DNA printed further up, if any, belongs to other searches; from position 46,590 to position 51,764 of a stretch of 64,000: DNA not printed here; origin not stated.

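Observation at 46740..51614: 1624-aa ChoD-like GMC oxidoreductase fused to an alpha/beta hydrolase with Cys in the nucleophile elbow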

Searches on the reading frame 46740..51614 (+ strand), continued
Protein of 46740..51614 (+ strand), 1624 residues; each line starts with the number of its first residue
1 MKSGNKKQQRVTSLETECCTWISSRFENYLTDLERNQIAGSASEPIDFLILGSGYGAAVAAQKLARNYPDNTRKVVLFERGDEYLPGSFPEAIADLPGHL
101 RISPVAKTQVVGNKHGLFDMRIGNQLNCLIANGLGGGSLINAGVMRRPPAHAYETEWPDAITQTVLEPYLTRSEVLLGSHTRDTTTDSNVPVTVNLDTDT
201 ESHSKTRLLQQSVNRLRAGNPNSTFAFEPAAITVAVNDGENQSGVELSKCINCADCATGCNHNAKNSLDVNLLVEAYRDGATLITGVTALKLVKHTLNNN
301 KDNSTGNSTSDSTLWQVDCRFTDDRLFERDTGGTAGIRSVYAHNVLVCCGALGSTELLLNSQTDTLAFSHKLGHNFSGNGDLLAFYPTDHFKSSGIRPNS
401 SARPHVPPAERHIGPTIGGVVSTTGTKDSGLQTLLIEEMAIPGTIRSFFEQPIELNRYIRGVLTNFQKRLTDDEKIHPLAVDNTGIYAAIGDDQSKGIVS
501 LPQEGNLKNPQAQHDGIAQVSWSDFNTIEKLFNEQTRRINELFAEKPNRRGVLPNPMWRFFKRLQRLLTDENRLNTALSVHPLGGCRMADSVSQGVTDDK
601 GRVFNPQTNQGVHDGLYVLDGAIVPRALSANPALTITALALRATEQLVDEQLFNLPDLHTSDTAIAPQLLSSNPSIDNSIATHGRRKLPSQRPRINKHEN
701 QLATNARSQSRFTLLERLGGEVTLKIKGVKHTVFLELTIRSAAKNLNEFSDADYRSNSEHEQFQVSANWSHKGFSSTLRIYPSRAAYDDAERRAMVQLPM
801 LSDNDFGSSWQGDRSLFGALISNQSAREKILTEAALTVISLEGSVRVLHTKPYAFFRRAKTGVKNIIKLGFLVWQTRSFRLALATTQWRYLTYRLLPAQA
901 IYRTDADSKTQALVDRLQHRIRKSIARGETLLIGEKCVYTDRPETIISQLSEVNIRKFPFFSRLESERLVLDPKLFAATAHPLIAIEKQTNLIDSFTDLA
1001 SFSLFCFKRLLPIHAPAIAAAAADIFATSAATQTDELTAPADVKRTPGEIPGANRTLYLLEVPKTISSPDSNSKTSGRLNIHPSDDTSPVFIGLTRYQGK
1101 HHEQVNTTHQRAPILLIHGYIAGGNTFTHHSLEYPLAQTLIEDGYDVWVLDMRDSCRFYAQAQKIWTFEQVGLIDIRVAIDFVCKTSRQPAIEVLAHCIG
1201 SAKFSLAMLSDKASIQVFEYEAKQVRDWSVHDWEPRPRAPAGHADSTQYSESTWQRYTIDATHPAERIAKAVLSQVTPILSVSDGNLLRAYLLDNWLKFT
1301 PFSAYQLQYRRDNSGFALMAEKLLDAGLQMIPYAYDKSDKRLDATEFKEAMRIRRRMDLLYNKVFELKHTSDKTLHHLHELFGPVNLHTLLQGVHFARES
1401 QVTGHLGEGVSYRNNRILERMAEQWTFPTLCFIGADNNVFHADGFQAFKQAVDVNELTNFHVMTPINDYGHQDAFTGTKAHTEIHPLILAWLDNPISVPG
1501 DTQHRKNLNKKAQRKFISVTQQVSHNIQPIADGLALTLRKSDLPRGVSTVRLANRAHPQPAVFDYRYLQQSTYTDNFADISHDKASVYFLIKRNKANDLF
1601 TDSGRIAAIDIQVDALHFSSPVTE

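Call 7: find_homologous_proteins(query=window:46740-51611:+)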
Query window:46740-51611:+ (1624 aa): 873 proteins with E <= 0.001 among 8000 candidates; the best 120 are listed.
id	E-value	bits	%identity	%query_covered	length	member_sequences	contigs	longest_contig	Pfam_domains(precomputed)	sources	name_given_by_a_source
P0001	0.0e+0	3739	100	100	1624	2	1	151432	PF05199.20,PF00732.26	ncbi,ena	-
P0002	0.0e+0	2336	66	97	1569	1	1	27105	PF00561.27,PF05199.20,PF12146.16,PF00732.26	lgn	-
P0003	1.8e-267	909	48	58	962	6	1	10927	PF05199.20,PF00732.26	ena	-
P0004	2.1e-188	647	32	93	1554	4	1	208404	PF00561.27,PF05199.20,PF00732.26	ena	-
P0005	1.5e-186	641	32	94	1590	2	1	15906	PF12697.14,PF00561.27,PF05199.20,PF00732.26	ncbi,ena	-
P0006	3.1e-186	640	33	91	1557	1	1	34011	PF00561.27,PF05199.20,PF00732.26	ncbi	-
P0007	2.5e-166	574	32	90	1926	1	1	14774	PF09423.16,PF00561.27,PF05199.20,PF00732.26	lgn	-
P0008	9.2e-164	566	30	91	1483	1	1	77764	PF01266.31,PF12697.14,PF00561.27,PF05199.20,PF00732.26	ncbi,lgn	-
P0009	4.9e-161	557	31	90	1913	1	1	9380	PF09423.16,PF12697.14,PF00561.27,PF05199.20,PF00732.26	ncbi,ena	-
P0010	1.3e-159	552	30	88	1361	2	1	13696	PF00561.27,PF05199.20,PF00732.26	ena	-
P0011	3.3e-159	550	30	91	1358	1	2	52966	PF00561.27,PF05199.20,PF00732.26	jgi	jgi:choline dehydrogenase-like flavoprotein/pimeloyl-ACP methyl ester carboxylesterase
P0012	8.2e-159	549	30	87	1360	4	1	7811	PF00561.27,PF05199.20,PF00732.26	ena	-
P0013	3.9e-158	547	30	87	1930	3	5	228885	PF09423.16,PF01266.31,PF00561.27,PF05199.20,PF00732.26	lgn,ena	-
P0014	5.1e-158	547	30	91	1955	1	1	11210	PF09423.16,PF00561.27,PF05199.20,PF00732.26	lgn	-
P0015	9.0e-158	546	32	90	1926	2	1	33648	PF09423.16,PF01266.31,PF00561.27,PF05199.20,PF00732.26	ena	-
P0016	9.7e-158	546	31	91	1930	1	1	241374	PF09423.16,PF01266.31,PF00561.27,PF05199.20,PF00732.26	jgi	jgi:cholesterol oxidase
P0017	2.6e-157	544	37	39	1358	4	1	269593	PF00561.27,PF05199.20,PF00732.26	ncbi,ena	-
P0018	3.3e-157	544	33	58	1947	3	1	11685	PF09423.16,PF00561.27,PF05199.20,PF00732.26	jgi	-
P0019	3.3e-157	544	30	90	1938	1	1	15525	PF09423.16,PF00561.27,PF05199.20,PF00732.26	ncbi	-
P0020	4.5e-157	543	35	46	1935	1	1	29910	PF09423.16,PF01266.31,PF12697.14,PF00561.27,PF05199.20,PF00732.26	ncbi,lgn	-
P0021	7.0e-157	543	36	38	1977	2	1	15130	PF09423.16,PF00561.27,PF05199.20,PF00732.26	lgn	-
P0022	1.0e-156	542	31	91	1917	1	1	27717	PF09423.16,PF00561.27,PF05199.20,PF00732.26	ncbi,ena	-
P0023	1.1e-156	542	30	91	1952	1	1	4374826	PF09423.16,PF00561.27,PF05199.20,PF00732.26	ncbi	-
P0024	1.1e-156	542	30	89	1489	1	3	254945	PF12697.14,PF00561.27,PF05199.20,PF00732.26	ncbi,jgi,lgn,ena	-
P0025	2.5e-156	541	30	87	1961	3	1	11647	PF09423.16,PF01266.31,PF12697.14,PF00561.27,PF05199.20,PF00732.26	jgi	jgi:cholesterol oxidase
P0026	6.5e-156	540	31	90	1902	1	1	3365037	PF09423.16,PF00561.27,PF05199.20,PF00732.26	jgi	jgi:cholesterol oxidase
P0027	6.8e-156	540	38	39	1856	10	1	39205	PF09423.16,PF05199.20,PF00732.26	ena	-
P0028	9.1e-156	539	30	90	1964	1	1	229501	PF09423.16,PF01266.31,PF00561.27,PF05199.20,PF00732.26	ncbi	-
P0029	1.1e-155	539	30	90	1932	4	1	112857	PF09423.16,PF01266.31,PF00561.27,PF05199.20,PF00732.26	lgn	-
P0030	1.3e-155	539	32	91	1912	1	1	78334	PF09423.16,PF12697.14,PF00561.27,PF05199.20,PF12146.16,PF00732.26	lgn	-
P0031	1.7e-155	538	31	91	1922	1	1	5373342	PF09423.16,PF00561.27,PF05199.20,PF00732.26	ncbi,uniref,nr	ncbi:hypothetical protein D0B54_10960 [Solimonas sp. K1W22B-7]|uniref:alkaline phosphatase D family 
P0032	2.8e-155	537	30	90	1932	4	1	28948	PF09423.16,PF01266.31,PF12697.14,PF00561.27,PF05199.20,PF00732.26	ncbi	-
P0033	4.8e-155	537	32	90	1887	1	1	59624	PF09423.16,PF00561.27,PF05199.20,PF12146.16,PF00732.26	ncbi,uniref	ncbi:alpha/beta fold hydrolase [Fontimonas sp. SYSU GA230001]|uniref:alpha/beta fold hydrolase n=1 T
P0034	5.9e-155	536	30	94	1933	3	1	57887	PF09423.16,PF01266.31,PF12697.14,PF00561.27,PF05199.20,PF00732.26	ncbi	-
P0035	8.5e-155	536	30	91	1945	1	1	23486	PF09423.16,PF01266.31,PF00561.27,PF05199.20,PF00732.26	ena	-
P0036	9.0e-155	536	30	90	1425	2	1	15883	PF05199.20,PF00732.26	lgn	-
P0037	2.1e-154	535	32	90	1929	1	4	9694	PF09423.16,PF00561.27,PF05199.20,PF00732.26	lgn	-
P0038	3.9e-154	534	31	90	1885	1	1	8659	PF09423.16,PF00561.27,PF05199.20,PF00732.26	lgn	-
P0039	2.1e-153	531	31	90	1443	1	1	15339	PF00561.27,PF05199.20,PF00732.26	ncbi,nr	ncbi:MAG TPA: alpha/beta fold hydrolase, partial [Solimonas sp.]|nr:alpha/beta fold hydrolase [Solim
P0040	3.9e-153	530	32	90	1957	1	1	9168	PF09423.16,PF01266.31,PF00561.27,PF05199.20,PF00732.26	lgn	-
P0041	6.7e-153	530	30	92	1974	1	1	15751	PF09423.16,PF07992.21,PF00561.27,PF05199.20,PF00732.26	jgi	-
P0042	1.1e-152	529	30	90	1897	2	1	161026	PF09423.16,PF05199.20,PF00732.26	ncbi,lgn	-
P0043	1.1e-152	529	31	91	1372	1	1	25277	PF00561.27,PF05199.20,PF00732.26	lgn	-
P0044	1.2e-152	529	34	42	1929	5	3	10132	PF09423.16,PF12697.14,PF00561.27,PF05199.20,PF00732.26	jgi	jgi:choline dehydrogenase-like flavoprotein/pimeloyl-ACP methyl ester carboxylesterase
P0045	1.5e-152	528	31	90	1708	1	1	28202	PF09423.16,PF01266.31,PF05199.20,PF00732.26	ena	-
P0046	1.8e-152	528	30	90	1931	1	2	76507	PF09423.16,PF00561.27,PF05199.20,PF00732.26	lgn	-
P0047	4.8e-152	527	30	90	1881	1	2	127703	PF09423.16,PF00561.27,PF05199.20,PF00732.26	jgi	jgi:cholesterol oxidase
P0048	5.6e-152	527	29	87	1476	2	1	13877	PF12697.14,PF05199.20,PF00732.26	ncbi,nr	ncbi:MAG: GMC oxidoreductase, partial [Sedimenticolaceae bacterium]|nr:GMC oxidoreductase [Sedimenti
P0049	1.0e-151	526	29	91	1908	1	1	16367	PF09423.16,PF01266.31,PF00561.27,PF05199.20,PF00732.26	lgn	-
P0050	1.8e-151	525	29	91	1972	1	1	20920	PF09423.16,PF12697.14,PF00561.27,PF05199.20,PF00732.26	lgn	-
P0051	2.1e-151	525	29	90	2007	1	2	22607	PF09423.16,PF01266.31,PF12697.14,PF00561.27,PF05199.20,PF00732.26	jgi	jgi:choline dehydrogenase-like flavoprotein/pimeloyl-ACP methyl ester carboxylesterase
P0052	2.2e-151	525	30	93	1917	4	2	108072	PF09423.16,PF05199.20,PF00732.26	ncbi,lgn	-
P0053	2.3e-151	524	31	90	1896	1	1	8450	PF09423.16,PF00561.27,PF05199.20,PF00732.26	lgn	-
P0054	2.7e-151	524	30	89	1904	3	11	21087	PF09423.16,PF01266.31,PF12697.14,PF05199.20,PF00732.26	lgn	-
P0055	2.7e-151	524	31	91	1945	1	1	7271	PF09423.16,PF00561.27,PF05199.20,PF00732.26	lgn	-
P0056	3.0e-151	524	37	39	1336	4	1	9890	PF01266.31,PF00890.31,PF00561.27,PF05199.20,PF00732.26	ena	-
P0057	3.4e-151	524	29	92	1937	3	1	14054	PF09423.16,PF01266.31,PF00561.27,PF05199.20,PF00732.26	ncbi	-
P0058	4.3e-151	524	36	45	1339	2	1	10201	PF01266.31,PF00890.31,PF00561.27,PF05199.20,PF00732.26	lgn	-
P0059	4.9e-151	523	30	91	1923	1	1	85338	PF09423.16,PF00561.27,PF05199.20,PF00732.26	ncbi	-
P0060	5.3e-151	523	31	91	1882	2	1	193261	PF09423.16,PF01266.31,PF00561.27,PF05199.20,PF00732.26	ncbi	ncbi:MAG: alpha/beta fold hydrolase [Pseudomonadota bacterium]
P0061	8.0e-151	523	29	90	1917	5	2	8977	PF09423.16,PF12697.14,PF00561.27,PF05199.20,PF00732.26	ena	-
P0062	8.6e-151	523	29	91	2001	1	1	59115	PF09423.16,PF01266.31,PF05199.20,PF00732.26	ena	-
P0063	1.0e-150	522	31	91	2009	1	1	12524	PF09423.16,PF00561.27,PF05199.20,PF00732.26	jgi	jgi:cholesterol oxidase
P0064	1.7e-150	522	29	91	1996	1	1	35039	PF09423.16,PF01266.31,PF00890.31,PF07992.21,PF05199.20,PF00732.26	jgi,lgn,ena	-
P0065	1.8e-150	522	29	92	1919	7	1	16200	PF09423.16,PF00561.27,PF05199.20,PF00732.26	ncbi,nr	ncbi:MAG: alpha/beta fold hydrolase [Halieaceae bacterium]|nr:alpha/beta fold hydrolase [Halieaceae 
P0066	2.0e-150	521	31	89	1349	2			PF00561.27,PF05199.20,PF00732.26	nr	nr:GMC oxidoreductase [Solimonas sp. SE-A11]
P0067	2.3e-150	521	35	47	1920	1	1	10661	PF09423.16,PF00561.27,PF05199.20,PF00732.26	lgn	-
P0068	2.4e-150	521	30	90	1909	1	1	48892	PF09423.16,PF00561.27,PF05199.20,PF12146.16,PF00732.26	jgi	-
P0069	3.4e-150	521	37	39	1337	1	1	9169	PF00561.27,PF05199.20,PF00732.26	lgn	-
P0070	4.6e-150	520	30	90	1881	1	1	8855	PF09423.16,PF00561.27,PF05199.20,PF00732.26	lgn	-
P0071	5.3e-150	520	38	39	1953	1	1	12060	PF09423.16,PF01266.31,PF00561.27,PF05199.20,PF00732.26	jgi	jgi:choline dehydrogenase-like flavoprotein/phosphodiesterase/alkaline phosphatase D-like protein/pi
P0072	3.1e-149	517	29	90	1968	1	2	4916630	PF09423.16,PF01266.31,PF13450.13,PF00561.27,PF05199.20,PF00732.26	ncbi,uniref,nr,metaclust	ncbi:hypothetical protein GCM10027034_30600 [Ramlibacter solisilvae]|uniref:Cholesterol oxidase n=1 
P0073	3.6e-149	517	31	94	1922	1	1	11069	PF09423.16,PF00561.27,PF05199.20,PF00732.26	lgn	-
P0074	3.7e-149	517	30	90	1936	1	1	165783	PF09423.16,PF01266.31,PF12697.14,PF00561.27,PF05199.20,PF12146.16,PF00732.26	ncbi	ncbi:MAG: alpha/beta fold hydrolase [Cellvibrionaceae bacterium]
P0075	4.7e-149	517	31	92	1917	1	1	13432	PF09423.16,PF00561.27,PF05199.20,PF00732.26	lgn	-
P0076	5.4e-149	517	32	47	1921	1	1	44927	PF09423.16,PF00561.27,PF05199.20,PF00732.26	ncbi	-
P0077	6.6e-149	516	31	91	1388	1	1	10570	PF00561.27,PF05199.20,PF12146.16,PF00732.26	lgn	-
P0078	8.3e-149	516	31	90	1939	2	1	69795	PF09423.16,PF01266.31,PF07992.21,PF05199.20,PF00732.26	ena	-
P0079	9.0e-149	516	29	90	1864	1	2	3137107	PF09423.16,PF00561.27,PF05199.20,PF00732.26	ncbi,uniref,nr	ncbi:alkaline phosphatase D family protein [Simiduia curdlanivorans]|uniref:Cholesterol oxidase n=1 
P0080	1.0e-148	516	30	90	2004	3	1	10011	PF09423.16,PF05199.20,PF00732.26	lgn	-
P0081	1.1e-148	516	30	86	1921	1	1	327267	PF09423.16,PF00561.27,PF05199.20,PF00732.26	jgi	jgi:cholesterol oxidase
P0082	1.2e-148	515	35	44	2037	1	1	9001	PF09423.16,PF12697.14,PF00561.27,PF05199.20,PF00732.26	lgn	-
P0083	2.1e-148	515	30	90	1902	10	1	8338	PF09423.16,PF12697.14,PF00561.27,PF05199.20,PF12146.16,PF00732.26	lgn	-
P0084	2.3e-148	515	36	45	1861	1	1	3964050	PF09423.16,PF05199.20,PF00732.26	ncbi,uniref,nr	ncbi:alkaline phosphatase D family protein [Simiduia sp. 21SJ11W-1]|uniref:alkaline phosphatase D fa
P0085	2.5e-148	514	29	91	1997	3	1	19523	PF09423.16,PF01266.31,PF00732.26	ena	-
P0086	3.3e-148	514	33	46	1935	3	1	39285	PF09423.16,PF01266.31,PF12697.14,PF00561.27,PF05199.20,PF00732.26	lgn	-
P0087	4.6e-148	514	33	45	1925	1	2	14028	PF09423.16,PF12697.14,PF00561.27,PF05199.20,PF00732.26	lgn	-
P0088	4.9e-148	513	30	91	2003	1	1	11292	PF09423.16,PF12697.14,PF05199.20,PF00732.26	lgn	-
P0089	7.9e-148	513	36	39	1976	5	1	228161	PF09423.16,PF12697.14,PF00561.27,PF05199.20,PF12146.16,PF00732.26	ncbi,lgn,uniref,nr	ncbi:alpha/beta fold hydrolase [Aestuariicella sp. G3-2]|uniref:alpha/beta fold hydrolase n=1 Tax=Ps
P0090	1.8e-147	512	30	90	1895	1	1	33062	PF09423.16,PF00561.27,PF05199.20,PF00732.26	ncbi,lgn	ncbi:MAG: alpha/beta fold hydrolase [Pseudomonadota bacterium]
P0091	1.8e-147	512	30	91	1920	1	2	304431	PF09423.16,PF12697.14,PF00561.27,PF05199.20,PF00732.26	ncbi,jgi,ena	-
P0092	2.5e-147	511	36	44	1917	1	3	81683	PF09423.16,PF01266.31,PF00561.27,PF05199.20,PF00732.26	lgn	-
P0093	2.6e-147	511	31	91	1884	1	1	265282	PF09423.16,PF00561.27,PF05199.20,PF00732.26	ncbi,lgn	-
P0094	2.7e-147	511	29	98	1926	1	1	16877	PF09423.16,PF01266.31,PF05199.20,PF00732.26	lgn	-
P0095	3.3e-147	511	29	90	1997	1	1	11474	PF09423.16,PF00561.27,PF05199.20,PF00732.26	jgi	-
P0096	4.4e-147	510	29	90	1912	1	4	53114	PF09423.16,PF01266.31,PF12697.14,PF00561.27,PF05199.20,PF00732.26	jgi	jgi:cholesterol oxidase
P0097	5.1e-147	510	30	90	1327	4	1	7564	PF00561.27,PF05199.20,PF12146.16,PF00732.26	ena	-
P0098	5.8e-147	510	30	90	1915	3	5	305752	PF09423.16,PF12697.14,PF00561.27,PF05199.20,PF00732.26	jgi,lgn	jgi:choline dehydrogenase-like flavoprotein/pimeloyl-ACP methyl ester carboxylesterase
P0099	9.5e-147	509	30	90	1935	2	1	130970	PF09423.16,PF00561.27,PF05199.20,PF00732.26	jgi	-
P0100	1.4e-146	509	29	89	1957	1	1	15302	PF09423.16,PF01266.31,PF00561.27,PF05199.20,PF00732.26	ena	-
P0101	2.1e-146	508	30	91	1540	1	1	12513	PF01266.31,PF05199.20,PF00732.26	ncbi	-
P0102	2.7e-146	508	30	90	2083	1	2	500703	PF09423.16,PF00561.27,PF05199.20,PF00732.26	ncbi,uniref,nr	ncbi:alpha/beta fold hydrolase [Aestuariicella hydrocarbonica]|uniref:Cholesterol oxidase n=1 Tax=Ps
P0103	4.9e-146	507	31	91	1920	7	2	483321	PF09423.16,PF00561.27,PF05199.20,PF00732.26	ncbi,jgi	jgi:cholesterol oxidase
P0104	5.1e-146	507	29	91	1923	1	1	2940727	PF09423.16,PF00561.27,PF05199.20,PF00732.26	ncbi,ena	-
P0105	8.5e-146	506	30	90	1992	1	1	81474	PF09423.16,PF01266.31,PF00561.27,PF05199.20,PF00732.26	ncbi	ncbi:MAG: alpha/beta fold hydrolase [Gammaproteobacteria bacterium]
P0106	8.6e-146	506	30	91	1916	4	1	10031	PF09423.16,PF00561.27,PF05199.20,PF00732.26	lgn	-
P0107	1.0e-145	506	29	90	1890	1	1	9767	PF09423.16,PF12697.14,PF05199.20,PF12146.16,PF00732.26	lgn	-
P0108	1.2e-145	506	29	92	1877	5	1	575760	PF09423.16,PF01266.31,PF00561.27,PF05199.20,PF00732.26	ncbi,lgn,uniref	ncbi:alpha/beta fold hydrolase [Aquabacterium sp.]|uniref:alpha/beta fold hydrolase n=1 Tax=Aquabact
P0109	1.3e-145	505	37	39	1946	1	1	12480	PF09423.16,PF01266.31,PF00561.27,PF05199.20,PF00732.26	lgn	-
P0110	1.5e-145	505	30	90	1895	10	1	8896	PF09423.16,PF12697.14,PF00561.27,PF05199.20,PF00732.26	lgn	-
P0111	2.1e-145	505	30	90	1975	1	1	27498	PF09423.16,PF12697.14,PF00561.27,PF05199.20,PF00732.26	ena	-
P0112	2.4e-145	505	29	90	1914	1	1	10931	PF09423.16,PF01266.31,PF00561.27,PF05199.20,PF00732.26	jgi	jgi:cholesterol oxidase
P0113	3.0e-145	504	29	90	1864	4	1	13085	PF09423.16,PF00561.27,PF05199.20,PF00732.26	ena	-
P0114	5.1e-145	503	29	92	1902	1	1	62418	PF09423.16,PF05199.20,PF00732.26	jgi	jgi:cholesterol oxidase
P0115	6.4e-145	503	30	90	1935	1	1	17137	PF09423.16,PF00561.27,PF05199.20,PF00732.26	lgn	-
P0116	8.1e-145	503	30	94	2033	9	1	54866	PF09423.16,PF05199.20,PF00732.26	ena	-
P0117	9.7e-145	503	30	88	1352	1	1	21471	PF12697.14,PF05199.20,PF00732.26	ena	-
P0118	1.4e-144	502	30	92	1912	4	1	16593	PF09423.16,PF00561.27,PF05199.20,PF12146.16,PF00732.26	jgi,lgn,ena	-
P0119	1.7e-144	502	30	91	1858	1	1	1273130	PF09423.16,PF00561.27,PF05199.20,PF00732.26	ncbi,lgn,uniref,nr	ncbi:alpha/beta fold hydrolase [Simiduia aestuariiviva]|uniref:Cholesterol oxidase n=1 Tax=Simiduia 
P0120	2.5e-144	501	29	90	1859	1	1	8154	PF09423.16,PF01266.31,PF00561.27,PF05199.20,PF00732.26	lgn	-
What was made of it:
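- Source names are generic labels (call 7). UniRef and JGI call relatives 'cholesterol oxidase' (call 7).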
